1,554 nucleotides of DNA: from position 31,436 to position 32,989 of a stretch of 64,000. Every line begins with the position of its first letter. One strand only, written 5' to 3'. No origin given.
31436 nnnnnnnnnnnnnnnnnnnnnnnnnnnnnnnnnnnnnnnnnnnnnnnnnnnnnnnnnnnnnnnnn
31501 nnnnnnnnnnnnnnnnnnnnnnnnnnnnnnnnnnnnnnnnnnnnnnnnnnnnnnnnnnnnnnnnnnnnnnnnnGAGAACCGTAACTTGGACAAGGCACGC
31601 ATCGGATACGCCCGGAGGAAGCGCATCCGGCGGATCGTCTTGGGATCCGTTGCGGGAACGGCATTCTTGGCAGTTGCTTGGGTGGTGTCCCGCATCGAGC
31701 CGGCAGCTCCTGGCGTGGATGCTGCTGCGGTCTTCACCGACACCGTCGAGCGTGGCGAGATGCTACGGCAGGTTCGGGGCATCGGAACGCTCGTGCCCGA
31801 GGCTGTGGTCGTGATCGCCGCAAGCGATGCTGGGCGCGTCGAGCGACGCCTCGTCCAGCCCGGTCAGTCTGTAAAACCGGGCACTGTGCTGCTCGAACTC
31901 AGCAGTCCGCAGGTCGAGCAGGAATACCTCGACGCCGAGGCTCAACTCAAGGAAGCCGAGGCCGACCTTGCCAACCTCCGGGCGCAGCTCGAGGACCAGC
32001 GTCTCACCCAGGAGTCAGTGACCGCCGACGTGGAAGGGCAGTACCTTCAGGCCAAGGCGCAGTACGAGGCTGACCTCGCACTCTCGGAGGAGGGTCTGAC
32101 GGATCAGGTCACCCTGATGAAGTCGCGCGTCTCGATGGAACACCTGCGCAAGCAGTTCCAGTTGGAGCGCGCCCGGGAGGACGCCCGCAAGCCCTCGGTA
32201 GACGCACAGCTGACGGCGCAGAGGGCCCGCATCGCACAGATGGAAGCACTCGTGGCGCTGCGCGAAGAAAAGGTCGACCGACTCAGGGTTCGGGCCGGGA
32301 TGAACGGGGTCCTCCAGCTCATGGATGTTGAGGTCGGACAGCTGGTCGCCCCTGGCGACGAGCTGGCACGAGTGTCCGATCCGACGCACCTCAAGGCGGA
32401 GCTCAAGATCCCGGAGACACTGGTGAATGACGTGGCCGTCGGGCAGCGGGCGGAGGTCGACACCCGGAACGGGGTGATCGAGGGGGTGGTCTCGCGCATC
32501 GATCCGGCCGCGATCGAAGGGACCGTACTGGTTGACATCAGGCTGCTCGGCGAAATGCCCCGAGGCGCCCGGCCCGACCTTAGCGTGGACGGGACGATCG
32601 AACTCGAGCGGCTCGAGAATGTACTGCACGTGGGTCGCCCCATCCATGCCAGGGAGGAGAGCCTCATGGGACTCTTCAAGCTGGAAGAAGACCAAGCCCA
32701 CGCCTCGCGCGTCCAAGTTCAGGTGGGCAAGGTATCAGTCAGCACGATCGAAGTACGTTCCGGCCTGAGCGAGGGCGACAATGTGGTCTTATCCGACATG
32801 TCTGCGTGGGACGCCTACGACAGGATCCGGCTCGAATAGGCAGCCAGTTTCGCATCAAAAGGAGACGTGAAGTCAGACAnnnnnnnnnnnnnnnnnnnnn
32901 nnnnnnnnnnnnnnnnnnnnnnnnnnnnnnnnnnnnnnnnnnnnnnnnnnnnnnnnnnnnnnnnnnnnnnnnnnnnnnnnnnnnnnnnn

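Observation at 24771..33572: So-called orphan ADOP permeases lie directly upstream of a MacA-like adaptor and a stand-alone ABC ATPase that have no permease of their own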

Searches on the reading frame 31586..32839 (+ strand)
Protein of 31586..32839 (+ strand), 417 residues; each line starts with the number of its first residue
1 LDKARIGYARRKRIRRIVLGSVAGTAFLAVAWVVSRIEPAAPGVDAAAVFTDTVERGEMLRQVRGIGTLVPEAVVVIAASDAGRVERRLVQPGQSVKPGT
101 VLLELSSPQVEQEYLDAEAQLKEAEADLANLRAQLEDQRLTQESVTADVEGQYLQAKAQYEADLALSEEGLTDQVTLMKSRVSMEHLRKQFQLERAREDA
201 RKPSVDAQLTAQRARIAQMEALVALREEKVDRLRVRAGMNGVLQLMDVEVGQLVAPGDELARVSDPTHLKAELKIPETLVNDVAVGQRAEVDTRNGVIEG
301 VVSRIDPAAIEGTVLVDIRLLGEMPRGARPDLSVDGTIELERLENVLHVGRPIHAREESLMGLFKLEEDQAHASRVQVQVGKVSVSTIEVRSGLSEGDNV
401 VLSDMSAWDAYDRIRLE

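Call 3: search_protein_families(library=pfam, proteins=[window:31586-32839:+])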
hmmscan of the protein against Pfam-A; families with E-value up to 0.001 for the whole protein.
window:31586-32839:+ (417 aa): 4 families
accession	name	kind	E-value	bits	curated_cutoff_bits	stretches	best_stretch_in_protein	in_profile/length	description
PF13437.12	HlyD_3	-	2e-17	64.3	22.2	1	235-320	2-91/106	HlyD family secretion protein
PF16576.10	HlyD_D23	-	2.8e-15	56.6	30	2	194-320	66-199/214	Barrel-sandwich domain of CusB or HlyD membrane-fusion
PF13533.13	Biotin_lipoyl_2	-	0.00011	22.3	29.8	0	76-105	2-31/32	Biotin-lipoyl like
PF00364.28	Biotin_lipoyl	-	0.00038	20.7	22.1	0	75-105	43-73/73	Biotin-requiring enzyme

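Call 4: search_protein_families(library=ncbifam, proteins=[window:31586-32839:+])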
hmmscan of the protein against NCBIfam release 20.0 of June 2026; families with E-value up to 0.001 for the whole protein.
window:31586-32839:+ (417 aa): 17 families
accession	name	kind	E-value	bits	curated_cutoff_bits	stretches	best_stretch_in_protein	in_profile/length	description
TIGR01730.1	RND_mfp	subfamily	7.1e-35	120.5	94.9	2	205-404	107-309/322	efflux RND transporter periplasmic adaptor subunit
NF038010.1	ABC_adapt_DarC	equivalog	7.4e-24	84.2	450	1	67-416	65-416/417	darobactin export ABC transporter periplasmic adaptor subunit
TIGR00998.1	8a0101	subfamily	3.7e-15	55.7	390.8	1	79-309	47-285/334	EmrA/EmrK family multidrug efflux transporter periplasmic adaptor subunit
TIGR01843.1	type_I_hlyD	subfamily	3.8e-15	55.8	208.65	2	62-183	30-153/422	HlyD family type I secretion periplasmic adaptor subunit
TIGR00999.1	8a0102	subfamily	8e-14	51.4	319.3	1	93-403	1-265/271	CzcB/NccB family metal efflux transporter periplasmic adaptor subunit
NF007785.0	PRK10476.1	equivalog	2.2e-09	36.6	376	1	73-303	47-282/347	multidrug transporter subunit MdtN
TIGR02971.1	heterocyst_DevB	subfamily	5.6e-09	35.8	129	1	65-307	3-280/327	ABC exporter membrane fusion protein, DevB family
NF002939.0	PRK03598.1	equivalog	1.5e-08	34.2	393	1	76-307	46-282/332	secretion protein HlyD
TIGR03794.1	NHLM_micro_HlyD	equivalog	4.5e-06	25.8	156.2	0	57-221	40-209/421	NHLP bacteriocin system secretion protein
NF011715.0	PRK15136.1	equivalog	6.4e-05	21.7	563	1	75-292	62-275/390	multidrug efflux MFS transporter periplasmic adaptor subunit EmrA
NF008606.0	PRK11578.1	equivalog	0.00014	21.1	342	0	50-158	37-136/371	macrolide transporter subunit MacA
NF004309.0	PRK05704.1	equivalog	0.00018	21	449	0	213-272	27-85/408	2-oxoglutarate dehydrogenase complex dihydrolipoyllysine-residue succinyltransferase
NF005457.0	PRK07051.1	equivalog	0.00025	21.2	87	0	77-105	50-78/80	acetyl-CoA carboxylase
TIGR01347.1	sucB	equivalog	0.00045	19.5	378.65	0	73-218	42-189/404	dihydrolipoyllysine-residue succinyltransferase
NF006761.0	PRK09282.1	domain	0.00051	18.6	402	0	144-294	428-583/591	pyruvate carboxylase subunit B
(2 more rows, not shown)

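Call 9: find_homologous_proteins(query=window:31586-32839:+)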
Query window:31586-32839:+ (417 aa): 7993 proteins with E <= 0.001 among 8000 candidates; the best 120 are listed.
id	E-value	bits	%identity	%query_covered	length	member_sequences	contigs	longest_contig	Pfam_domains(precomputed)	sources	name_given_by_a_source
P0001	1.4e-252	855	100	100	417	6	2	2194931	PF25973.1,PF25984.1,PF00364.29,PF25919.1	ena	-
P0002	2.7e-245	831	96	100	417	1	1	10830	PF25973.1,PF25919.1,PF26077.1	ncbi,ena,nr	ncbi:MAG: HlyD family efflux transporter periplasmic adaptor subunit [Acidobacteriia bacterium]|nr:H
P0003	9.1e-245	830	96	100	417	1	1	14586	PF25973.1,PF25919.1,PF25917.1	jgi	-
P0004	5.0e-244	827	95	100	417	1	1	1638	PF25973.1,PF25984.1,PF25919.1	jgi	-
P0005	7.4e-244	827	95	100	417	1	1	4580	PF25973.1,PF25984.1,PF25919.1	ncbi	-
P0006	1.1e-243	826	96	100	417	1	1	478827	PF25973.1,PF25984.1,PF00364.29,PF25919.1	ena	-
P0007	1.7e-243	826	96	100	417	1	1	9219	PF25973.1,PF25984.1,PF00364.29,PF25919.1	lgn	-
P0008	1.8e-243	826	96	100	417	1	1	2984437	PF25973.1,PF25919.1,PF25917.1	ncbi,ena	-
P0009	2.5e-243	825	95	100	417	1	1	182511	PF25973.1,PF25919.1,PF26077.1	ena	-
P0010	5.6e-243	824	95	100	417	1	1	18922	PF25973.1,PF25919.1,PF26077.1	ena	-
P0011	7.7e-243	823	96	100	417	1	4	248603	PF25973.1,PF25919.1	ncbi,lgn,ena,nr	ncbi:MAG: HlyD family efflux transporter periplasmic adaptor subunit [Acidobacteriia bacterium]|nr:H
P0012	6.4e-242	820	95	100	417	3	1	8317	PF25973.1,PF25919.1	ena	-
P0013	2.3e-241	819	95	100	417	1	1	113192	PF25973.1,PF25919.1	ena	-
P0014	7.4e-239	810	94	100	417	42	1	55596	PF25973.1,PF25919.1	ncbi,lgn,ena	-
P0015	3.4e-238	808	94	100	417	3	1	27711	PF00364.29,PF25919.1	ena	-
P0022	1.7e-217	740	84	100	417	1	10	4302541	PF25973.1,PF25919.1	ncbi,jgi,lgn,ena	-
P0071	8.9e-199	678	78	100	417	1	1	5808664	PF25973.1,PF25919.1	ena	-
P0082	4.0e-193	660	76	100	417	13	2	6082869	PF25919.1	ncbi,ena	-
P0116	1.2e-148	514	71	86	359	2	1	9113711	PF25973.1,PF25984.1,PF00364.29,PF25919.1,PF26077.1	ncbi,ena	-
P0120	1.1e-144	500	60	100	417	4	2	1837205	PF25919.1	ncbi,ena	-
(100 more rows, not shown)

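Call 10: find_encoding_contigs(protein=P0120, flank=10000, max_places=3)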
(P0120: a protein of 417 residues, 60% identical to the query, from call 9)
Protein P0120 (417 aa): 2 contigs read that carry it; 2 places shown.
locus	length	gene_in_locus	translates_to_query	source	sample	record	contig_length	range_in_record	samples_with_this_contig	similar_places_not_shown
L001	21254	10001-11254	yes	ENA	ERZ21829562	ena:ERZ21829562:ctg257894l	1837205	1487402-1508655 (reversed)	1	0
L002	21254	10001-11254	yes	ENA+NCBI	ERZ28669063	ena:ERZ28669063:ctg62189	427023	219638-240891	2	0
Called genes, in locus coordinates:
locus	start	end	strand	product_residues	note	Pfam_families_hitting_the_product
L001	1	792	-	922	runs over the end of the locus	PF12228:DUF3604 (faint)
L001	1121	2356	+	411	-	PF01244:Peptidase_M19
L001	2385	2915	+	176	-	PF18917:LiaI-LiaF-like_TM1, PF22570:LiaF-TM, PF18917:LiaI-LiaF-like_TM1, PF22570:LiaF-TM, PF18917:LiaI-LiaF-like_TM1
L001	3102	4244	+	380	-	PF00465:Fe-ADH, PF13685:Fe-ADH_2 (weak), PF01761:DHQ_synthase, PF24621:DHQS_C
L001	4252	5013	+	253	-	PF01209:Ubie_methyltran, PF13489:Methyltransf_23, PF13847:Methyltransf_31, PF08241:Methyltransf_11, PF08242:Methyltransf_12, PF13649:Methyltransf_25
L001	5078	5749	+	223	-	-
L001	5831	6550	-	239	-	PF12704:MacB_PCD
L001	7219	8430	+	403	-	PF00072:Response_reg, PF00158:Sigma54_activat, PF01078:Mg_chelatase (weak), PF14532:Sigma54_activ_2, PF07724:AAA_2 (weak), PF25601:AAA_lid_14, PF02954:HTH_8, PF18024:HTH_50, +1 more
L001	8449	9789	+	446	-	PF02518:HATPase_c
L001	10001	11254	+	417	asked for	PF25919:BSH_CusB (weak)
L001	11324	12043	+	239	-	PF02463:SMC_N (weak), PF00005:ABC_tran, PF13304:AAA_21 (faint)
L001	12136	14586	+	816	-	PF12704:MacB_PCD, PF02687:FtsX, PF12704:MacB_PCD, PF02687:FtsX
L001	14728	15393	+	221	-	PF00005:ABC_tran, PF13304:AAA_21 (weak)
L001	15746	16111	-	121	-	PF13620:CarboxypepD_reg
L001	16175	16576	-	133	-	PF13620:CarboxypepD_reg, PF13715:CarbopepD_reg_2 (weak)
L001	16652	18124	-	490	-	PF04715:, PF00425:Chorismate_bind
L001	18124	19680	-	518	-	PF01487:DHquinase_I, PF08501:Shikimate_dh_N, PF18317:SDH_C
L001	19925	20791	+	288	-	PF07837:FTCD_N, PF02971:FTCD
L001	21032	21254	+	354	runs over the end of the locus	PF00753:Lactamase_B, PF19583:ODP (faint), PF23023:Anti-Pycsar_Apyc1, PF12706:Lactamase_B_2 (weak), PF21221:B_lactamase-like_C (weak)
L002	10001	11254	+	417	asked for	PF25919:BSH_CusB (weak)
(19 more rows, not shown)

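Call 11: find_encoding_contigs(protein=P0116, flank=10000, max_places=3)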
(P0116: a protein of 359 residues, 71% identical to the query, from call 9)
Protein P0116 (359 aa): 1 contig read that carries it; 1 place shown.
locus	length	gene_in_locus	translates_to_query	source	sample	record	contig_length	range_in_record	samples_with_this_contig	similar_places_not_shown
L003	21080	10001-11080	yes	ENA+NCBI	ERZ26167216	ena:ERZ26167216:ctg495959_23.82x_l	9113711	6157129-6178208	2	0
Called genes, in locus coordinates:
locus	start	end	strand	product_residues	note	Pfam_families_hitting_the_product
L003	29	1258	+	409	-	PF00375:SDF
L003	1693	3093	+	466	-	PF05598:DUF772, PF01609:DDE_Tnp_1, PF13751:DDE_Tnp_1_6 (weak)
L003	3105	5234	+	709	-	PF12704:MacB_PCD, PF02687:FtsX, PF12704:MacB_PCD, PF02687:FtsX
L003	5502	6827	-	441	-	PF00078:RVT_1, PF08388:GIIM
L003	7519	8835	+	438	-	PF07396:Porin_O_P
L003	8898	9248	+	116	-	-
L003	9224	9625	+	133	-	PF05461:ApoL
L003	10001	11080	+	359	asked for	PF00364:Biotin_lipoyl (faint), PF25919:BSH_CusB, PF25973:BSH_CzcB (faint), PF25984:BSH_YknX (faint), PF26077:BSH_Fcp1 (faint)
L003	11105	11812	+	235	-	PF00005:ABC_tran, PF02463:SMC_N (weak), PF13304:AAA_21 (faint)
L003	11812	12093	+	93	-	PF00005:ABC_tran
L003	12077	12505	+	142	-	PF00005:ABC_tran, PF13304:AAA_21 (weak)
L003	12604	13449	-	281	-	PF13369:Transglut_core2, PF13371:TPR_9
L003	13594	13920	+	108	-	-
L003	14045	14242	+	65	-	PF01632:Ribosomal_L35p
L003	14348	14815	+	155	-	PF00453:Ribosomal_L20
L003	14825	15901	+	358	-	PF02912:Phe_tRNA-synt_N, PF01409:tRNA-synt_2d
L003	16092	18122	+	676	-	PF03483:B3_4, PF03484:B5, PF17759:tRNA_synthFbeta, PF03147:FDX-ACB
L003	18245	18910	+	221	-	PF20092:DUF6483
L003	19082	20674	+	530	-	PF01609:DDE_Tnp_1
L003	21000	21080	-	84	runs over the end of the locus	PF15919:HicB_lk_antitox (weak)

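Call 12: find_encoding_contigs(protein=P0082, flank=10000, max_places=3)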
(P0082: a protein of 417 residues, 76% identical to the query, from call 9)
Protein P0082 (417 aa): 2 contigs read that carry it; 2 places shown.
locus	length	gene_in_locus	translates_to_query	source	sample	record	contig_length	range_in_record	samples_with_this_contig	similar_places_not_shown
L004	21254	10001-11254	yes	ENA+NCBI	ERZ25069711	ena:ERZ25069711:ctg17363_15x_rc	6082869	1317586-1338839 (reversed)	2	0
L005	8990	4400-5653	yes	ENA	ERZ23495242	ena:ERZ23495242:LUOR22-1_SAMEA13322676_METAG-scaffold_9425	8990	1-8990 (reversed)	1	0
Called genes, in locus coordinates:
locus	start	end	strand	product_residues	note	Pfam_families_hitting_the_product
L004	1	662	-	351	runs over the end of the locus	PF13356:Arm-DNA-bind_3, PF22022:Phage_int_M, PF00589:Phage_integrase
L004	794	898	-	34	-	-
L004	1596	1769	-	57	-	-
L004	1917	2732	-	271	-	PF00268:Ribonuc_red_sm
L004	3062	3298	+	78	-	-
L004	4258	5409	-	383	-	PF13088:BNR_2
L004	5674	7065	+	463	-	-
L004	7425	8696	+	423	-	PF01408:GFO_IDH_MocA, PF02894:GFO_IDH_MocA_C (faint), PF22725:GFO_IDH_MocA_C3 (faint)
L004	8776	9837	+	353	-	PF01408:GFO_IDH_MocA, PF02894:GFO_IDH_MocA_C, PF22725:GFO_IDH_MocA_C3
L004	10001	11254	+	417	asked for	PF25919:BSH_CusB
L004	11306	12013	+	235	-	PF00005:ABC_tran, PF02463:SMC_N (faint), PF13304:AAA_21 (faint)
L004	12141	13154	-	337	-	PF00291:PALP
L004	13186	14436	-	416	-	PF01266:DAO (faint), PF01593:Amino_oxidase, PF13450:NAD_binding_8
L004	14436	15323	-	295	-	PF00494:SQS_PSY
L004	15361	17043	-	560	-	PF01019:G_glu_transpept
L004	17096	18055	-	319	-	PF10017:Methyltransf_33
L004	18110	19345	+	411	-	PF03781:FGE-sulfatase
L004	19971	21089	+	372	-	PF02746:MR_MLE_N, PF13378:MR_MLE_C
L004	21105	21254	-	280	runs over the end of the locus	-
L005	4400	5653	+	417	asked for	PF25919:BSH_CusB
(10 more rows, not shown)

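Call 14: find_encoding_contigs(protein=P0022, flank=10000, max_places=4)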
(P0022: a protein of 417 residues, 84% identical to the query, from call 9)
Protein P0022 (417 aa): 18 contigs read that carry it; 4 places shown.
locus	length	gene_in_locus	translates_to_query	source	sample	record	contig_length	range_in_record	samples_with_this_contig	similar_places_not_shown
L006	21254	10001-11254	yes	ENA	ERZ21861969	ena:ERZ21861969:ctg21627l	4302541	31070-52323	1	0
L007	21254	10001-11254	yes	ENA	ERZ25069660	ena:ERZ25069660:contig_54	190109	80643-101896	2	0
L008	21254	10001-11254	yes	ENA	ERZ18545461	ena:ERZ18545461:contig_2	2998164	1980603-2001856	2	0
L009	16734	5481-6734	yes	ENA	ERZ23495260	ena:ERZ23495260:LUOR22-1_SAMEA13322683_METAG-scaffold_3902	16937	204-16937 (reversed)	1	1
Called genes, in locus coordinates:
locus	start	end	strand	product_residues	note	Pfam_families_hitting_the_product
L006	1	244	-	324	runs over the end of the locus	PF03186:CobD_Cbib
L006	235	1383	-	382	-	PF01955:CbiZ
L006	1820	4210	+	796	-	PF12704:MacB_PCD, PF02687:FtsX, PF12704:MacB_PCD, PF02687:FtsX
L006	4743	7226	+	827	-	PF12704:MacB_PCD, PF02687:FtsX, PF12704:MacB_PCD (weak), PF02687:FtsX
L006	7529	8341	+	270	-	PF04536:TPM_phosphatase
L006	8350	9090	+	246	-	-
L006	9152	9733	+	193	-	PF04011:LemA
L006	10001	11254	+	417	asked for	PF25973:BSH_CzcB (faint), PF25919:BSH_CusB (weak)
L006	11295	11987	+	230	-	PF00005:ABC_tran, PF13304:AAA_21 (faint)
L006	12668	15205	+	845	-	PF13620:CarboxypepD_reg, PF07715:Plug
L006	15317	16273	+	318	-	PF01497:Peripla_BP_2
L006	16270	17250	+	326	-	PF01497:Peripla_BP_2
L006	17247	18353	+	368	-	PF01032:FecCD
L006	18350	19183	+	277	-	PF00005:ABC_tran, PF02463:SMC_N (faint), PF13304:AAA_21 (weak)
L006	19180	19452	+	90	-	-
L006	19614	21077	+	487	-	PF01656:CbiA, PF13500:AAA_26, PF07685:GATase_3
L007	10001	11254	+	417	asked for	PF25973:BSH_CzcB (faint), PF25919:BSH_CusB (weak)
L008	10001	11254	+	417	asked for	PF25973:BSH_CzcB (faint), PF25919:BSH_CusB (weak)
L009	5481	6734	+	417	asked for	PF25973:BSH_CzcB (faint), PF25919:BSH_CusB (weak)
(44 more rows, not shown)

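Call 15: find_encoding_contigs(protein=P0071, flank=10000, max_places=3)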
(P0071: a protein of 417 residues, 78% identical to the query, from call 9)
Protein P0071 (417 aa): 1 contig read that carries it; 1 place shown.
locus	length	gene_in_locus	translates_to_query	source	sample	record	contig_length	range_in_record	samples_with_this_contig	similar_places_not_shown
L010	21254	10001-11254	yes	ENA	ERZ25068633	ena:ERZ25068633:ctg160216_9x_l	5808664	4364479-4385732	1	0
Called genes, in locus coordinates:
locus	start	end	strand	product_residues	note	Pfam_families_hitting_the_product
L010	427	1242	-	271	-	PF00268:Ribonuc_red_sm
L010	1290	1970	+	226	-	-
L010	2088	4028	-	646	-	PF17200:sCache_2 (faint), PF08269:dCache_2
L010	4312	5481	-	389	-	PF13088:BNR_2, PF02012:BNR (faint)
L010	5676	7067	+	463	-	PF00150:Cellulase (weak)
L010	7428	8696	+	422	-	PF01408:GFO_IDH_MocA, PF22725:GFO_IDH_MocA_C3 (weak)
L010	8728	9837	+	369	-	PF01408:GFO_IDH_MocA, PF22725:GFO_IDH_MocA_C3, PF02894:GFO_IDH_MocA_C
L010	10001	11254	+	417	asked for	PF25973:BSH_CzcB (faint), PF25919:BSH_CusB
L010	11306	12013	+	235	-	PF02463:SMC_N (faint), PF00005:ABC_tran, PF13304:AAA_21 (faint)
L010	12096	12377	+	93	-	-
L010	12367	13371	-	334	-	PF00291:PALP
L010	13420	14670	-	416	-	PF01266:DAO (faint), PF01593:Amino_oxidase, PF12831:FAD_oxidored (faint), PF13450:NAD_binding_8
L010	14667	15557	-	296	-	PF00494:SQS_PSY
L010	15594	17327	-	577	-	PF01019:G_glu_transpept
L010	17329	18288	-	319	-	PF10017:Methyltransf_33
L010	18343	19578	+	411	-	PF12867:DinB_2 (faint), PF03781:FGE-sulfatase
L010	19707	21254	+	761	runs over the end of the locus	PF14236:DruA, PF14706:Tnp_DNA_bind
